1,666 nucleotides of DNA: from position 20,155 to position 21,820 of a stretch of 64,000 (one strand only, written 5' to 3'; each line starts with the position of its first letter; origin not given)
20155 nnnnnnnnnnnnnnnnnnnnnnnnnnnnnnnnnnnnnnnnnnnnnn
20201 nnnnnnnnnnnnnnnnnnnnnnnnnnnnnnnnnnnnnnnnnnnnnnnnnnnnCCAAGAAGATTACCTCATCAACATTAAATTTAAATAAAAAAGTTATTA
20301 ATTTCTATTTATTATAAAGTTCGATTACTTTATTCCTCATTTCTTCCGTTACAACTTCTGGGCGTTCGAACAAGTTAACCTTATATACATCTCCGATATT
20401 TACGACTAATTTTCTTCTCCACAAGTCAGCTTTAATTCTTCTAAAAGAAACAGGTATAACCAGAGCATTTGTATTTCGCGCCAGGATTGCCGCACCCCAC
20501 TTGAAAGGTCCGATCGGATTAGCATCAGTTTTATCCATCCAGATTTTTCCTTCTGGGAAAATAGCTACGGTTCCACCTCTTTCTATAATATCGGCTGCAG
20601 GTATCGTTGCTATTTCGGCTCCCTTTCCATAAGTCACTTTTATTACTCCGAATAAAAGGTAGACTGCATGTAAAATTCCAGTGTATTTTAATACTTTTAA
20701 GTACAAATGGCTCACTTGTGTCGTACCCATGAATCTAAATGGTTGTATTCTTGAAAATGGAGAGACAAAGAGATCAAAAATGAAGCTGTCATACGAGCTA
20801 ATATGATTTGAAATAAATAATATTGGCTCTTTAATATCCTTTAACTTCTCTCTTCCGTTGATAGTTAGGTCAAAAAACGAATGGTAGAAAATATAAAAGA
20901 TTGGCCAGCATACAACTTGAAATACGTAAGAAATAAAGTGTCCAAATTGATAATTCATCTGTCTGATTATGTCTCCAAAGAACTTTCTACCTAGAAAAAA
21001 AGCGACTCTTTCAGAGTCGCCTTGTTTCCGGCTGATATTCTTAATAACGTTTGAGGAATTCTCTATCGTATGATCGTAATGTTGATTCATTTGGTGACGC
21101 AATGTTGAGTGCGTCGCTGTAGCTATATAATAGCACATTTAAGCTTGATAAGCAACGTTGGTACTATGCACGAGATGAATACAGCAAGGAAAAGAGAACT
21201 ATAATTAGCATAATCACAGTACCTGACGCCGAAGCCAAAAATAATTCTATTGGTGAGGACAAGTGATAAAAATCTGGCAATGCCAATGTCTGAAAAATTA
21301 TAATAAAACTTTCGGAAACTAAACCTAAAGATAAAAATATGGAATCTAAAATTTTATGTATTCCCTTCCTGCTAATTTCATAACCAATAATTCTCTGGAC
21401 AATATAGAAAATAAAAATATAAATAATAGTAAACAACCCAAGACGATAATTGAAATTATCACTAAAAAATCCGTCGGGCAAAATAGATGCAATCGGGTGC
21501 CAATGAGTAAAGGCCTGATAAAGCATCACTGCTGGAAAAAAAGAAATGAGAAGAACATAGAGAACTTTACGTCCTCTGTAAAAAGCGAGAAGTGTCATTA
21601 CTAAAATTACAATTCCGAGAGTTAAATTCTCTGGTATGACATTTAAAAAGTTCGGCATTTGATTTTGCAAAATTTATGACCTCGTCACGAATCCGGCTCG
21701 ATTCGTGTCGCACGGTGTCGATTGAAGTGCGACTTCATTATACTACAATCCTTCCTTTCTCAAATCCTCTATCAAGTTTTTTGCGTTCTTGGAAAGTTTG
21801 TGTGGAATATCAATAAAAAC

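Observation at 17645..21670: Translationally coupled operon: membrane protein – PlsC-like acyltransferase – RimK-like ATP-grasp – C39-like Cys/His protein – Ddl – small membrane protein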

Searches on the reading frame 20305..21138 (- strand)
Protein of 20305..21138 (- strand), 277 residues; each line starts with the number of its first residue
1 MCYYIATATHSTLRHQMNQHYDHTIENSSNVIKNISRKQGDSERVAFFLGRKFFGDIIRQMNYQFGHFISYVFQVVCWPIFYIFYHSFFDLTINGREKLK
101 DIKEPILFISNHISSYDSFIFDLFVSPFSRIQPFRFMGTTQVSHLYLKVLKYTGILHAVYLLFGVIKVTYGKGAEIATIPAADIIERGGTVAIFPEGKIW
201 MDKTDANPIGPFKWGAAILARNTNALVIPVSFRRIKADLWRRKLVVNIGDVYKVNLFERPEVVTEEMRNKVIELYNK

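Call 3: search_protein_families(library=pfam, proteins=[window:20305-21138:-], max_evalue=0.1)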
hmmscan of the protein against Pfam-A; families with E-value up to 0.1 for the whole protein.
window:20305-21138:- (277 aa): 1 family
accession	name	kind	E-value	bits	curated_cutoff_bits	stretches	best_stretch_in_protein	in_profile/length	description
PF01553.26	Acyltransferase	-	2.1e-12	47.4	23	1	92-232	3-131/132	Acyltransferase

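Call 4: search_protein_families(library=ncbifam, proteins=[window:20305-21138:-], max_evalue=0.1)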
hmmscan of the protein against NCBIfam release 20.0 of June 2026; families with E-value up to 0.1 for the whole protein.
window:20305-21138:- (277 aa): 4 families
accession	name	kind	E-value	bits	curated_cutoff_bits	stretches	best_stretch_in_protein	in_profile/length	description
TIGR00530.1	AGP_acyltrn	subfamily_domain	2.2e-10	40.4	102.95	1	101-232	13-129/130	1-acylglycerol-3-phosphate O-acyltransferase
NF006386.0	PRK08633.1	equivalog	4.6e-10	37.9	1221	1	80-235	418-554/1147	acyl-[ACP]--phospholipid O-acyltransferase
NF005291.0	PRK06814.1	equivalog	0.00015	19.8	1349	1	79-232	429-563/1140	acyl-[ACP]--phospholipid O-acyltransferase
NF005959.0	PRK08043.1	equivalog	0.00017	20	886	1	80-233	5-138/719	bifunctional acyl-ACP--phospholipid O-acyltransferase/long-chain-fatty-acid--ACP ligase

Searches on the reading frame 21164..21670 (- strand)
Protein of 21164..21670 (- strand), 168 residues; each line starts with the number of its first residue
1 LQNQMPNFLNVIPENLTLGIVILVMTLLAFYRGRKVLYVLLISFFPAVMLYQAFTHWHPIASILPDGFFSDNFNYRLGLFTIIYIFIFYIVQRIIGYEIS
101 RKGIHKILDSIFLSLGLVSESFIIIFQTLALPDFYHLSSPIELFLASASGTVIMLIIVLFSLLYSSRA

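Call 3: search_protein_families(library=pfam, proteins=[window:21164-21670:-], max_evalue=0.1)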
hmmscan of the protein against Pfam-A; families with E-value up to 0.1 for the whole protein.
window:21164-21670:- (168 aa): 0 families

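Call 4: search_protein_families(library=ncbifam, proteins=[window:21164-21670:-], max_evalue=0.1)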
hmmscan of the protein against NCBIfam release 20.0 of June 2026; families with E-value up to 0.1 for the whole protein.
window:21164-21670:- (168 aa): 0 families
